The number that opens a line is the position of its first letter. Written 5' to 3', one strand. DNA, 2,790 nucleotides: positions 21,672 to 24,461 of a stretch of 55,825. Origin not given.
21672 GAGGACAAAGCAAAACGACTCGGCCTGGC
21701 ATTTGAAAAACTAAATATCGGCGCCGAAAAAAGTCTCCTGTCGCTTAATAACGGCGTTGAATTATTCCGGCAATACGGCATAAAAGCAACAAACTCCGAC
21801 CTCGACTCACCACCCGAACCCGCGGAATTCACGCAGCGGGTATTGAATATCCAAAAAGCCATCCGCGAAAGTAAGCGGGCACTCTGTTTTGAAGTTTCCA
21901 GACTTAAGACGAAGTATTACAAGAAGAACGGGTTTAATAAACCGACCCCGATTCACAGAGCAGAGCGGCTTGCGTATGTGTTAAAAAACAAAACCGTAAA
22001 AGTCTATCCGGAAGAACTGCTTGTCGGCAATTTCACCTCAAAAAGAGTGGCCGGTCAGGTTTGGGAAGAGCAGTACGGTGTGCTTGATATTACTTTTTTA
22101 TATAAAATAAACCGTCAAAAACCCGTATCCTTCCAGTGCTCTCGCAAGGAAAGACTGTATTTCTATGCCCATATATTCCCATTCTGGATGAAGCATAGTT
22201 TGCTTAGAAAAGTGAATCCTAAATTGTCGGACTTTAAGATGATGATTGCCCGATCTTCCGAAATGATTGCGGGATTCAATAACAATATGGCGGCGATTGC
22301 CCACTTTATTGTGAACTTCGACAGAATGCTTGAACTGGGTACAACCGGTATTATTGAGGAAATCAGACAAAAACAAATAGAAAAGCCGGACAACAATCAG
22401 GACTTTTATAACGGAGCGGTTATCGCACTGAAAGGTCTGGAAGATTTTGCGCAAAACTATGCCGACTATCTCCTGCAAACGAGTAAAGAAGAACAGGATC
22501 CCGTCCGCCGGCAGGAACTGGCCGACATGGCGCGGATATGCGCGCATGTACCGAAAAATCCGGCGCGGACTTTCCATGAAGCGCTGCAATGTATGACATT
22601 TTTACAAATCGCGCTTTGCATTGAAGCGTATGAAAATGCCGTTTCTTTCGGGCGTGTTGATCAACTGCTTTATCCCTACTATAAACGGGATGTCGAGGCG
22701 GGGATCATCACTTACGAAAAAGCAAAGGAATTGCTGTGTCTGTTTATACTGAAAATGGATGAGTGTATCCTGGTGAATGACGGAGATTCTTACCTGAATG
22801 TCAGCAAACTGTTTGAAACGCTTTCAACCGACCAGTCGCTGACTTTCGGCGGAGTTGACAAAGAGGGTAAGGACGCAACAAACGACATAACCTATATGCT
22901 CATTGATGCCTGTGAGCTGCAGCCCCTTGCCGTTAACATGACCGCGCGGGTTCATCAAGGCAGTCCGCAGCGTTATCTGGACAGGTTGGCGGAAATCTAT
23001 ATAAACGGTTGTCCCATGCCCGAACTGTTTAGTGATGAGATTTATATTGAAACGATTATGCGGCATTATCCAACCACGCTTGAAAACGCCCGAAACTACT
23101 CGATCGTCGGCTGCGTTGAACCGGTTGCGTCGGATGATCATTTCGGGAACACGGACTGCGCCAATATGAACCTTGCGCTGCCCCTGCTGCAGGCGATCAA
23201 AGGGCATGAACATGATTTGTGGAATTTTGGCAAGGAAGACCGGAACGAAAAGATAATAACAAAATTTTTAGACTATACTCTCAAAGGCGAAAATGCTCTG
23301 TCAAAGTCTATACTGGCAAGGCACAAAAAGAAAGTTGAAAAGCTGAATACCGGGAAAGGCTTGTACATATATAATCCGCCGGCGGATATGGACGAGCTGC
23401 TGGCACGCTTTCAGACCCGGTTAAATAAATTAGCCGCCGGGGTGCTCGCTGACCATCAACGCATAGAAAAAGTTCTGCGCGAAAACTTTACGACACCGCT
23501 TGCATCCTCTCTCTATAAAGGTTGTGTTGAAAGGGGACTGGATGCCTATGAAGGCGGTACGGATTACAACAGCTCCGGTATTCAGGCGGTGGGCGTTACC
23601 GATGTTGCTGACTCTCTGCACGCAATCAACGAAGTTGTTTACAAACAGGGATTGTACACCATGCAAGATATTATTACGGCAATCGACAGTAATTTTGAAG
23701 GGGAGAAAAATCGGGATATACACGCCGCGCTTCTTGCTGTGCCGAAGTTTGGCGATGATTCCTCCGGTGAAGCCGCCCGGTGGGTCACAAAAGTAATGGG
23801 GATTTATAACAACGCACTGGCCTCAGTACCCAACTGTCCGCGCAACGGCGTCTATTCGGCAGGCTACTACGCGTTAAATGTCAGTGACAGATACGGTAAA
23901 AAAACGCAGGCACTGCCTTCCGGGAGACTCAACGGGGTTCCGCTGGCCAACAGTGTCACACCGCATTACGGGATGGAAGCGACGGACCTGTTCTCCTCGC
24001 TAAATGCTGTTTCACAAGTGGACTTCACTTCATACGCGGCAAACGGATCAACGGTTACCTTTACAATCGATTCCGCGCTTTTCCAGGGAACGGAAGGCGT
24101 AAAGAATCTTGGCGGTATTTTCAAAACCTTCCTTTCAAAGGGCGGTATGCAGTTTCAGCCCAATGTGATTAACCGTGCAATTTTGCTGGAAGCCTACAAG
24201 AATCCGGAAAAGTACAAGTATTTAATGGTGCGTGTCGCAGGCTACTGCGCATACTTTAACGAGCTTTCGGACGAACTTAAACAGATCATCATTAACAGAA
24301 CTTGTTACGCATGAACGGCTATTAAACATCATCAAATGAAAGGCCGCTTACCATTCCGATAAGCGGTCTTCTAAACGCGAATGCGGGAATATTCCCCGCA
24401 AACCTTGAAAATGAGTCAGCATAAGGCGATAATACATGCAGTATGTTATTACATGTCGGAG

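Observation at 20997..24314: Glycyl radical enzyme and its radical-SAM activase encoded as one 1105-aa polypeptide, with a minimal PflA-type activase on an eliminase-type GRE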

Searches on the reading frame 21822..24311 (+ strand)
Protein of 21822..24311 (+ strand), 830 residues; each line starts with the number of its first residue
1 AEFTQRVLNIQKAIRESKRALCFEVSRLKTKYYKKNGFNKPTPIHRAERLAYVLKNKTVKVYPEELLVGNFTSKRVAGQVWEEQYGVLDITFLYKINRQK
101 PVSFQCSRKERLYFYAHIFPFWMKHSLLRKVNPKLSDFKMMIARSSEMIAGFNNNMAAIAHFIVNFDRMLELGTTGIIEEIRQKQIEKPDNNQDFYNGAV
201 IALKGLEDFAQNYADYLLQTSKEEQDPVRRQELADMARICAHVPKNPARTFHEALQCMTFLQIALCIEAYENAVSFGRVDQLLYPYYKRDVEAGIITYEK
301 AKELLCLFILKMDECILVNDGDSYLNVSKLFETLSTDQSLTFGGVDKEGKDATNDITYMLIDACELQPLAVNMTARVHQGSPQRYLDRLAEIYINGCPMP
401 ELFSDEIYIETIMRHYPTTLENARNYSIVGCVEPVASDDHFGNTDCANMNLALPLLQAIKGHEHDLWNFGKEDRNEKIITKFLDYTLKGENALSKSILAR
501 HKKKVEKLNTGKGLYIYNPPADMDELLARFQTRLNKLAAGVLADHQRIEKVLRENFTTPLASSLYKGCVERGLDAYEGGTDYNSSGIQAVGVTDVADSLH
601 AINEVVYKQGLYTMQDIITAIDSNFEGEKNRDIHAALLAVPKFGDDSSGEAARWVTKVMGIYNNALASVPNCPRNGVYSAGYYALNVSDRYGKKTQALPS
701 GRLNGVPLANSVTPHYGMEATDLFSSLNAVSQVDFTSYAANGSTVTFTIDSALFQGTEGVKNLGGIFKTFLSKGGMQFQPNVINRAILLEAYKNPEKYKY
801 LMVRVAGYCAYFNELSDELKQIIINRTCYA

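Call 21: search_solved_structures(query=window:21822-24311:+, max_evalue=1e-10, show_alignments=0)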
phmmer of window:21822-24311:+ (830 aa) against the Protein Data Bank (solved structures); distinct sequences matched with E-value up to 1e-10: 35.
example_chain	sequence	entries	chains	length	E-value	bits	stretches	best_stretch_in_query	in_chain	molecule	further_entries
2f3o_A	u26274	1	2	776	7.5e-100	338.2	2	11-483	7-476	pyruvate formate-lyase 2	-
5i2a_A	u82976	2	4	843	6.7e-95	321.9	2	33-458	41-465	Diol-dehydratase | Diol dehydratase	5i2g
9rco_A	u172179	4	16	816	5.4e-93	315.6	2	4-455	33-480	Glycyl radical protein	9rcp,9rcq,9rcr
1r8w_A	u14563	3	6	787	7e-91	308.6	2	5-455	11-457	glycerol dehydratase | B12-independent glycerol dehydratase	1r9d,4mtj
9f3w_A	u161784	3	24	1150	1.2e-84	288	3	36-438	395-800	Choline trimethylamine-lyase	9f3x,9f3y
8yjo_A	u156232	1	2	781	2.6e-84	286.8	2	3-454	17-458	Probable dehydratase PflD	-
8id1_A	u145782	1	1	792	8.3e-82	278.5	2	3-452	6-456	Formate C-acetyltransferase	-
8id0_A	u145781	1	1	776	5.3e-80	272.6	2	15-452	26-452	formate C-acetyltransferase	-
8id7_A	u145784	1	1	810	4.3e-76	259.6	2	18-465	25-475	Probable dehydratase YbiW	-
8yjn_A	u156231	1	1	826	4.8e-76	259.5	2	18-465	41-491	Probable dehydratase YbiW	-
5fay_A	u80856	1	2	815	8.8e-75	255.3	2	30-467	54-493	Choline trimethylamine-lyase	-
9ht9_A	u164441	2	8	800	1.1e-74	255.1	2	30-467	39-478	Choline trimethylamine-lyase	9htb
9r0v_A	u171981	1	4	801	1.1e-74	255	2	30-467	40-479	Choline trimethylamine-lyase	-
6vue_A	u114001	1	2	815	1.1e-74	254.9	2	30-467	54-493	Choline trimethylamine-lyase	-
5fau_A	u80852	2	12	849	1.4e-74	254.7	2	30-467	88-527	Choline trimethylamine-lyase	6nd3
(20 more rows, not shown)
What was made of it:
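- E. coli PFL is among the weakest solved matches (95 bits, against 338 for 2f3o) (call 21). Similarity to YbiW/PflD (260-287 bits) is lower than to the diol dehydratases (call 21). Solved succinate synthases are much weaker matches (MasD 134 bits, BSS 109 bits) than the eliminases (250-338 bits) (call 21).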

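Call 22: search_solved_structures(query=window:21822-24311:+, max_evalue=1e-90, show_alignments=4)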
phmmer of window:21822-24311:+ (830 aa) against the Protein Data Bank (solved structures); distinct sequences matched with E-value up to 1e-90: 4.
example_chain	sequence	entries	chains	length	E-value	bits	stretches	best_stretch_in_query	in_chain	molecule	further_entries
2f3o_A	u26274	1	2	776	7.5e-100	338.2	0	11-483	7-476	pyruvate formate-lyase 2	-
5i2a_A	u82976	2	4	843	6.7e-95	321.9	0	33-458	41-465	Diol-dehydratase | Diol dehydratase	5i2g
9rco_A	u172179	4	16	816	5.4e-93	315.6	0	4-455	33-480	Glycyl radical protein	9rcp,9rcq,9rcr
1r8w_A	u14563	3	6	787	7e-91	308.6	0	5-455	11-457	glycerol dehydratase | B12-independent glycerol dehydratase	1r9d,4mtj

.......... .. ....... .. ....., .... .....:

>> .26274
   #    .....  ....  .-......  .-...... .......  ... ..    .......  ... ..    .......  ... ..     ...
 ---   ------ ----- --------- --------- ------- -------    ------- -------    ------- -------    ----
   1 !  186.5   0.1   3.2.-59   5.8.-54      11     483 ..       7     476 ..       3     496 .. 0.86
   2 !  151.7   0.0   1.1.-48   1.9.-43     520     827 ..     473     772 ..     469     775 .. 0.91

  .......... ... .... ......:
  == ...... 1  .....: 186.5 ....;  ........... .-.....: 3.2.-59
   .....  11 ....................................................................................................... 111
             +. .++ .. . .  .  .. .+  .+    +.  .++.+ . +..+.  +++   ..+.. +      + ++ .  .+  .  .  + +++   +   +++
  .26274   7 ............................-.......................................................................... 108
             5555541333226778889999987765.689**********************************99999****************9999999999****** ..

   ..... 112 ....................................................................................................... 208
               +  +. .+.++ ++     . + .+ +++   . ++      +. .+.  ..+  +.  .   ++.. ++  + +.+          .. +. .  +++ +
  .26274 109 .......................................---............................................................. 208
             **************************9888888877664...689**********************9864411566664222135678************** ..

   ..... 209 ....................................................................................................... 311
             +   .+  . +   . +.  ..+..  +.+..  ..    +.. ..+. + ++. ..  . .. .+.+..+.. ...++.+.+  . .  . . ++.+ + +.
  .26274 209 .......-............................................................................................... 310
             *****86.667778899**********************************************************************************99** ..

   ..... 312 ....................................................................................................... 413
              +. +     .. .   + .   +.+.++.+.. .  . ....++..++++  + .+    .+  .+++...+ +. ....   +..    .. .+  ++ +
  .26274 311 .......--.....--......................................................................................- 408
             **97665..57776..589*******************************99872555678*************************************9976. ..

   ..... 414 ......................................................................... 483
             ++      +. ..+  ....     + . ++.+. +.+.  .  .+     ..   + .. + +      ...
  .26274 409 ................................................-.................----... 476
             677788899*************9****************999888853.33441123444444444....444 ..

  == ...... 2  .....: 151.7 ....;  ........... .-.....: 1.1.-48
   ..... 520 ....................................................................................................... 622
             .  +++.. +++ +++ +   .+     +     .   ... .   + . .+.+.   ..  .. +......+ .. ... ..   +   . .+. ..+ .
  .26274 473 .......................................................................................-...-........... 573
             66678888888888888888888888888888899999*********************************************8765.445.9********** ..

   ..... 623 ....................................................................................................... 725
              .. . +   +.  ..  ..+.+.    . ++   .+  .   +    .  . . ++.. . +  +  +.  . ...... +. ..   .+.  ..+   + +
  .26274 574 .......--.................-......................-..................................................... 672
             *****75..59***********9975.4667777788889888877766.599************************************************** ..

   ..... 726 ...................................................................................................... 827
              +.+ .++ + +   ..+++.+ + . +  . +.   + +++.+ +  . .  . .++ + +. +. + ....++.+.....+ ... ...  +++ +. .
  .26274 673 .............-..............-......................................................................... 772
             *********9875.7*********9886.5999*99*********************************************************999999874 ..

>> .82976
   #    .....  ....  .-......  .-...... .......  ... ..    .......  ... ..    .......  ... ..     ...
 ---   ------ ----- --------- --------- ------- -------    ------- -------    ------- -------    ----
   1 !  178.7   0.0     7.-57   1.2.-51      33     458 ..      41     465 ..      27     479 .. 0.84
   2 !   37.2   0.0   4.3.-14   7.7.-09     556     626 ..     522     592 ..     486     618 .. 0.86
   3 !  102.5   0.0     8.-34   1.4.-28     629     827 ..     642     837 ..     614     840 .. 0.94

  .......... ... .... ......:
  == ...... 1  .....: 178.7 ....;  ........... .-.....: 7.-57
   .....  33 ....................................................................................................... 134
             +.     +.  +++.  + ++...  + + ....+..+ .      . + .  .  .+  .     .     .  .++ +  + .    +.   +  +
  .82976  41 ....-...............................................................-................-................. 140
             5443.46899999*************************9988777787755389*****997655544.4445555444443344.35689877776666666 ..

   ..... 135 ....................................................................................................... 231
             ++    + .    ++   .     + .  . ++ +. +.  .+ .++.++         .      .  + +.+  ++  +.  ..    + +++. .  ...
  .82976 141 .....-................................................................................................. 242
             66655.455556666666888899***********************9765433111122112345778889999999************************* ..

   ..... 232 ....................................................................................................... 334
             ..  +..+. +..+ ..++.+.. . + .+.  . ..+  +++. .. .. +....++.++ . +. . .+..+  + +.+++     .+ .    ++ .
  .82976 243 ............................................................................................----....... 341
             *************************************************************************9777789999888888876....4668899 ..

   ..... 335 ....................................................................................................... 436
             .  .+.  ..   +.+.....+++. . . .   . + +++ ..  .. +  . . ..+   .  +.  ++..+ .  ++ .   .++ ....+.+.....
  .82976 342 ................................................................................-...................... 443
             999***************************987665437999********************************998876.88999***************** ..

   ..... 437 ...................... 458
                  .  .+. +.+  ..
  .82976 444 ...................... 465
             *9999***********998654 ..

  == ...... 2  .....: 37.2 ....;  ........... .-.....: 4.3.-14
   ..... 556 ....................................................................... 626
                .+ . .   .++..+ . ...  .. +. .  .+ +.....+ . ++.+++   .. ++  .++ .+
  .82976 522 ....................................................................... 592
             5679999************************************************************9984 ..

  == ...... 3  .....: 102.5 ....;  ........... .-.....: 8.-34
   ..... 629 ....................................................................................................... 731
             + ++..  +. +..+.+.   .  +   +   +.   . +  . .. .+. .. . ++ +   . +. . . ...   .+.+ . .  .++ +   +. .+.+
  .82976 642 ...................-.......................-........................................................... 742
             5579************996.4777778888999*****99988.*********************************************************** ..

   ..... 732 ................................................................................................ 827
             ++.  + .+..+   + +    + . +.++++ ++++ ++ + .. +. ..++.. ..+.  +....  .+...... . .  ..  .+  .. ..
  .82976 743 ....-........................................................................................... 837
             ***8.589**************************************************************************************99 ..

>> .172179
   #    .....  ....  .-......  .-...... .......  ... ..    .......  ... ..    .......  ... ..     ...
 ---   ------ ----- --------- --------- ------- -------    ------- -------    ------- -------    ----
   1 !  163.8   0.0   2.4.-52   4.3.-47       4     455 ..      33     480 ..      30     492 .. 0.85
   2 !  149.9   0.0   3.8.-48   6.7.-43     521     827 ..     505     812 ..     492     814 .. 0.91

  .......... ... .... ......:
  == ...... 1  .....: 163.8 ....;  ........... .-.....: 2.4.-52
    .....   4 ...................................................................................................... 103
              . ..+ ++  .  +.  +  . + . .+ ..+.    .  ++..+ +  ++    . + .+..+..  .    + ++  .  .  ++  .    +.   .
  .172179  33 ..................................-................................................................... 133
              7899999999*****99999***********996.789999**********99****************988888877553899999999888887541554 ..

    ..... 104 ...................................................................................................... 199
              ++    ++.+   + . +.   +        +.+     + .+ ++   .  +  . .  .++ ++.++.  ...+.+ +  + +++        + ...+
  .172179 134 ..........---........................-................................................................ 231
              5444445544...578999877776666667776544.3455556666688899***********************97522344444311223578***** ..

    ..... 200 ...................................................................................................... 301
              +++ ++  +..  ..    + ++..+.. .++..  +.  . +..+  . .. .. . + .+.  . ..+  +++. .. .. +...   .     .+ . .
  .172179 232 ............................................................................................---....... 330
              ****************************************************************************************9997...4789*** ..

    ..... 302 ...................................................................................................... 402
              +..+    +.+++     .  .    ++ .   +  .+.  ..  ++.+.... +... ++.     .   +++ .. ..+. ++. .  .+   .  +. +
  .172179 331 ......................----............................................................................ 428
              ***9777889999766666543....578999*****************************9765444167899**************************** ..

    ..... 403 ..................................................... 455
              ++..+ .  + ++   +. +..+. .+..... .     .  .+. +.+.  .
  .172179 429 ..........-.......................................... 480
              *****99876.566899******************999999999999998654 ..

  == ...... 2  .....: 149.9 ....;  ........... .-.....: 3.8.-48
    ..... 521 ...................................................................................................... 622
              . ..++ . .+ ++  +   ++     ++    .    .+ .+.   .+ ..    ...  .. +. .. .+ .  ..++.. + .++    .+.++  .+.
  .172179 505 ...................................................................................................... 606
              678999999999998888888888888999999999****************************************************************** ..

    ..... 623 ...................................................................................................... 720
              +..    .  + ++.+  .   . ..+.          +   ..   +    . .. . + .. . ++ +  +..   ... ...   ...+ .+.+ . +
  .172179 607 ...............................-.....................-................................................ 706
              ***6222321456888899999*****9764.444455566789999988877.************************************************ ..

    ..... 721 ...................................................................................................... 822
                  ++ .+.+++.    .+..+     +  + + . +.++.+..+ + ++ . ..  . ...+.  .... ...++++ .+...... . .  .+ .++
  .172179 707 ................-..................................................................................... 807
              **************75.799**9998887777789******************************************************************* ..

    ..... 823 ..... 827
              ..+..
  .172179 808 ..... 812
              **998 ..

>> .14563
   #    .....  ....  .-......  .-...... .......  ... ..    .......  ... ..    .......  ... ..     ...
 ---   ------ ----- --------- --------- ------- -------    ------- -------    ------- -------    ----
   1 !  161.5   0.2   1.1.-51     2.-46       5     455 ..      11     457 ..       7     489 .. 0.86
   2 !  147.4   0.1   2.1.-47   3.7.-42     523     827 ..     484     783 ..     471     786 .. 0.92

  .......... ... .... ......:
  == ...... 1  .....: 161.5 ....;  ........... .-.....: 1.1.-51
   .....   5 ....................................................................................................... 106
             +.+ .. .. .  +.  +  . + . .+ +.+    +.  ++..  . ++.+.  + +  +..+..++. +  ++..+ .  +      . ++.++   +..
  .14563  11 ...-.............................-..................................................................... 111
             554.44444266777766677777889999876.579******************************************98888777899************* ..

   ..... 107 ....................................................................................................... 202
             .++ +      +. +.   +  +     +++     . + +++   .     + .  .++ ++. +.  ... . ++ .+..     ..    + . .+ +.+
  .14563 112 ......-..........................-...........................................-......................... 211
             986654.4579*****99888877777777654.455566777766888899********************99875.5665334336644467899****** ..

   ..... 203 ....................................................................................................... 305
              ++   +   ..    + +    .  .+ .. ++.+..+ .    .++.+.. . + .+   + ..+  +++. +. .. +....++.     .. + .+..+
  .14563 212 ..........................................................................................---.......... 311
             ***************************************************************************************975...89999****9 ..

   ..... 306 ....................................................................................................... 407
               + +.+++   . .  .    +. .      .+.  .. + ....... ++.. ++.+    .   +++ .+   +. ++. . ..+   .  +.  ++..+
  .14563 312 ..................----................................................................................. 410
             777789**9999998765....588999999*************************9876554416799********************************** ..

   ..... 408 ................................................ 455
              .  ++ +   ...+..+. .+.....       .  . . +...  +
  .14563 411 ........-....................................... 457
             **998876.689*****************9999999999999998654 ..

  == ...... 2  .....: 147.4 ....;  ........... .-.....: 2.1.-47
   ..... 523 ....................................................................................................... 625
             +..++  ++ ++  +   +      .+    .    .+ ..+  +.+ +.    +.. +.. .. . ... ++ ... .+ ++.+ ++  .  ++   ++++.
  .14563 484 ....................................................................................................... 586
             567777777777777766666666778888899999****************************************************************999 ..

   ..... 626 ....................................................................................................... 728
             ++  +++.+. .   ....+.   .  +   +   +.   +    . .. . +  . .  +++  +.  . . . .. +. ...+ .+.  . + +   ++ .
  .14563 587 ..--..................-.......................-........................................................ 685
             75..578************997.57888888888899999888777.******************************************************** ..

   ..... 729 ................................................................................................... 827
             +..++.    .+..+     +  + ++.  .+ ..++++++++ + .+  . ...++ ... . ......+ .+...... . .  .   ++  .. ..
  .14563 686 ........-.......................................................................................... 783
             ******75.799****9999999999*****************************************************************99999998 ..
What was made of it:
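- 21834..24311 (+): PFL2-type GRE domain, aa 280-1105. Best solved relatives by sequence are 2f3o, 5i2a, 9rco and 1r8w (calls 21, 22).
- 23103..23123 (+): Cys loop IVGC706-V-E708-P. It has a single Cys followed by x-Glu. D720 aligns with glycerol dehydratase D447 (call 22).
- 23223..23375 (+): Family-specific insert of about 51 aa (aa 743-793), predicted as a helical hairpin. It splits the PDB alignments into two stretches (call 22).
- It aligns over its full length with A. fulgidus PFL2, propanediol dehydratase and glycerol dehydratase (calls 21, 22).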
